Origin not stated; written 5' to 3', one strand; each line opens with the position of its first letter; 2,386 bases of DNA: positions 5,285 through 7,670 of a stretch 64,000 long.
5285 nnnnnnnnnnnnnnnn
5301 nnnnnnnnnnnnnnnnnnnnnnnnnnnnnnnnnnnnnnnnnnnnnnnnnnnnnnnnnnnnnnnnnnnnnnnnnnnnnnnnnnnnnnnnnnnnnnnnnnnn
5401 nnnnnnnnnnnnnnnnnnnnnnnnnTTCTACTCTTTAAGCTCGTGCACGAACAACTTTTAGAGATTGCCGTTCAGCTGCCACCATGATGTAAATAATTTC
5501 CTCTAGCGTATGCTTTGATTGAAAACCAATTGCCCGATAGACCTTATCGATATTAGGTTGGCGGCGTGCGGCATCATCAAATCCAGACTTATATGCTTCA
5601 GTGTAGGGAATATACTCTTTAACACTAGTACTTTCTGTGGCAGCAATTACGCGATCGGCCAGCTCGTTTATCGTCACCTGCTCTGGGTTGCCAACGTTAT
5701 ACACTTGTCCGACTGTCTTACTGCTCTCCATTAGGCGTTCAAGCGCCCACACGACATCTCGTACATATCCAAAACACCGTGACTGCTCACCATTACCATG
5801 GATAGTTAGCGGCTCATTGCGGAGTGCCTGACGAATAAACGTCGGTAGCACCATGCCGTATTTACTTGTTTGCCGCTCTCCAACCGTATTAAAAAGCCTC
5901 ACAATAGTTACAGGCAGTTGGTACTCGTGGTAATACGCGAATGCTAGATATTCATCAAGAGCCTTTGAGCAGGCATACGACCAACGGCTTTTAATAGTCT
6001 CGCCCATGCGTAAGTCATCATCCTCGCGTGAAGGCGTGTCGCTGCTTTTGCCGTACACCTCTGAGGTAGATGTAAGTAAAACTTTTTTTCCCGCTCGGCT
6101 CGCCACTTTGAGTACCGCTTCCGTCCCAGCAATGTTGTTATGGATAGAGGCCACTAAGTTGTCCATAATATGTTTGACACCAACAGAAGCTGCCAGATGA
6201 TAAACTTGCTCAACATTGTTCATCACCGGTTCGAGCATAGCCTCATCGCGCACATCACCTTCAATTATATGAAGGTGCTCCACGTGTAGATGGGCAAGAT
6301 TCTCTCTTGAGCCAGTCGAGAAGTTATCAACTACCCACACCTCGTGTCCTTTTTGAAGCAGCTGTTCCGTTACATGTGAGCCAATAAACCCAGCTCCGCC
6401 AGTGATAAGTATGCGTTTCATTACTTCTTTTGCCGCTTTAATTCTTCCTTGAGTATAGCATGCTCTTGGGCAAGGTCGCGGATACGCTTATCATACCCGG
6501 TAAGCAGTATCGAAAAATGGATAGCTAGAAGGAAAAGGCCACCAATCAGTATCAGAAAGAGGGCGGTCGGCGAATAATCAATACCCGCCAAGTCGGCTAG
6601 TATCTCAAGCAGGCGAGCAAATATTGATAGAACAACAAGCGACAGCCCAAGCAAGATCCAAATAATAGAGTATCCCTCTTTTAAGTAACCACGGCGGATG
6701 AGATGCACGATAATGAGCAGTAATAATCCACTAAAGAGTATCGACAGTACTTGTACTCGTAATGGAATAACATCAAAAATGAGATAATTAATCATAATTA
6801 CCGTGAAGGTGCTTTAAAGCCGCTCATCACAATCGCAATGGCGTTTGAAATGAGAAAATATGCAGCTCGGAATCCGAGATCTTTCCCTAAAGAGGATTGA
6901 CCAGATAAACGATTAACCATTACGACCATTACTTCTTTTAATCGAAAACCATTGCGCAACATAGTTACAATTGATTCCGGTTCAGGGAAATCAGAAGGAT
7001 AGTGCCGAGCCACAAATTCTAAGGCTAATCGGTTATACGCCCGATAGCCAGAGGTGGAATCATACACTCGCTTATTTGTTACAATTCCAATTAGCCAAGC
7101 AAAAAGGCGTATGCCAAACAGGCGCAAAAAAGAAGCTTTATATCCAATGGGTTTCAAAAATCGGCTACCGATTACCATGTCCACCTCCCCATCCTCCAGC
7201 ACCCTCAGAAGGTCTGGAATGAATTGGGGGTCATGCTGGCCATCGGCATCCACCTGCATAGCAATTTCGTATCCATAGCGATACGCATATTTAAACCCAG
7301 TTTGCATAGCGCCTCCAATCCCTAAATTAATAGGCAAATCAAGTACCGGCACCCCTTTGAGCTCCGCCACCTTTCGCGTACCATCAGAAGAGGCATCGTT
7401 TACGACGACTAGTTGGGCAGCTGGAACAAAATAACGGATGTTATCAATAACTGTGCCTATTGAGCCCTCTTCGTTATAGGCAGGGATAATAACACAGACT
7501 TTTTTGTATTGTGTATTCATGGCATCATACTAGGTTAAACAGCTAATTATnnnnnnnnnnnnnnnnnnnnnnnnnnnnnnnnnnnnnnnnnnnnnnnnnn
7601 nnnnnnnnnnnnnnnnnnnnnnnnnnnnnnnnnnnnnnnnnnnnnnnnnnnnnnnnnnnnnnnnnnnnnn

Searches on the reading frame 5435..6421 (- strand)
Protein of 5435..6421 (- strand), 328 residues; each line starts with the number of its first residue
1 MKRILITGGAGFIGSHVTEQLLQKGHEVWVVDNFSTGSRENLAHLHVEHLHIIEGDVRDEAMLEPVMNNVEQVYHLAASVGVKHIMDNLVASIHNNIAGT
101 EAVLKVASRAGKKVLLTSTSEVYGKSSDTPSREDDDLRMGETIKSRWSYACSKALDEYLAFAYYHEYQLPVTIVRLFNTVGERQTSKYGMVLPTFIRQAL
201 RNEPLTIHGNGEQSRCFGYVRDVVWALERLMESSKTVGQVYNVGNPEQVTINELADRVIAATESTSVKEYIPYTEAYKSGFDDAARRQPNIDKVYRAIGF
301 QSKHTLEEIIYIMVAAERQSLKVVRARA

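Call 22: search_protein_families(library=pfam, proteins=[window:5435-6421:-], max_evalue=0.01)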
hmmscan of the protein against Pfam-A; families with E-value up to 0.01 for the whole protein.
window:5435-6421:- (328 aa): 14 families
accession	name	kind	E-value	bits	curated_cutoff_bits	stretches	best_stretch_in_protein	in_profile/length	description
PF01370.27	Epimerase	-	9.8e-58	195.8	20.9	1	4-244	1-240/240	NAD dependent epimerase/dehydratase family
PF16363.11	GDP_Man_Dehyd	-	1.6e-57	195.9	27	1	5-313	1-332/332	GDP-mannose 4,6 dehydratase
PF02719.21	Polysacc_synt_2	-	8e-19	68.3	20.2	1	4-119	1-128/293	Polysaccharide biosynthesis protein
PF01073.25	3Beta_HSD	-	3.4e-18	66.1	22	1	5-226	1-224/280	3-beta hydroxysteroid dehydrogenase/isomerase family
PF07993.18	NAD_binding_4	-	1.8e-16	60.5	20.1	1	6-185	1-213/258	Male sterility protein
PF04321.23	RmlD_sub_bind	-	6.2e-12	45.6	27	1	3-274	2-242/287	RmlD substrate binding domain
PF13460.12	NAD_binding_10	-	9e-11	42.4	27.2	1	8-178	1-145/184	NAD(P)H-binding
PF05368.20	NmrA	-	4.5e-07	30.2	27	1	2-81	3-79/298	NmrA-like family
PF00106.31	adh_short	-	4.5e-07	30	26.6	1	2-74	1-75/195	short chain dehydrogenase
PF02254.24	TrkA_N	-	0.00018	22.2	23.8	1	9-92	5-80/116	TrkA-N domain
PF02737.24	3HCDH_N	-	0.00019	21.9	22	1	9-121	6-116/180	3-hydroxyacyl-CoA dehydrogenase, NAD binding domain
PF08659.16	KR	-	0.00051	20.4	22.6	1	4-75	3-87/180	KR domain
PF03435.24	Sacchrp_dh_NADP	-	0.0014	19.4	25.1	1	5-87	2-86/129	Saccharopine dehydrogenase NADP binding domain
PF13561.12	adh_short_C2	-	0.0025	17.9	27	0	13-74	8-69/236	Enoyl-(Acyl carrier protein) reductase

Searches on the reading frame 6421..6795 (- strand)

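Call 22: search_protein_families(library=pfam, proteins=[window:6421-6795:-], max_evalue=0.01)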
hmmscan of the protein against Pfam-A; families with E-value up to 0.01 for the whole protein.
window:6421-6795:- (124 aa): 1 family
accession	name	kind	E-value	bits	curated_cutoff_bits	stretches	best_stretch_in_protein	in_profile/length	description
PF10066.14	DUF2304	-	1.4e-22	80.4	25.5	1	14-118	2-106/106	Uncharacterized conserved protein (DUF2304)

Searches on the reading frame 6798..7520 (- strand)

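Call 22: search_protein_families(library=pfam, proteins=[window:6798-7520:-], max_evalue=0.01)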
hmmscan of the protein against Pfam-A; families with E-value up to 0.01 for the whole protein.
window:6798-7520:- (240 aa): 2 families
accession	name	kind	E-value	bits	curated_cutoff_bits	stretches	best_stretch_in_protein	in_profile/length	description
PF00535.33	Glycos_transf_2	-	5.6e-22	78.9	23.3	1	9-164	1-161/168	Glycosyl transferase family 2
PF13641.12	Glyco_tranf_2_3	-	2.9e-06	27.9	27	1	8-123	3-126/230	Glycosyltransferase like family 2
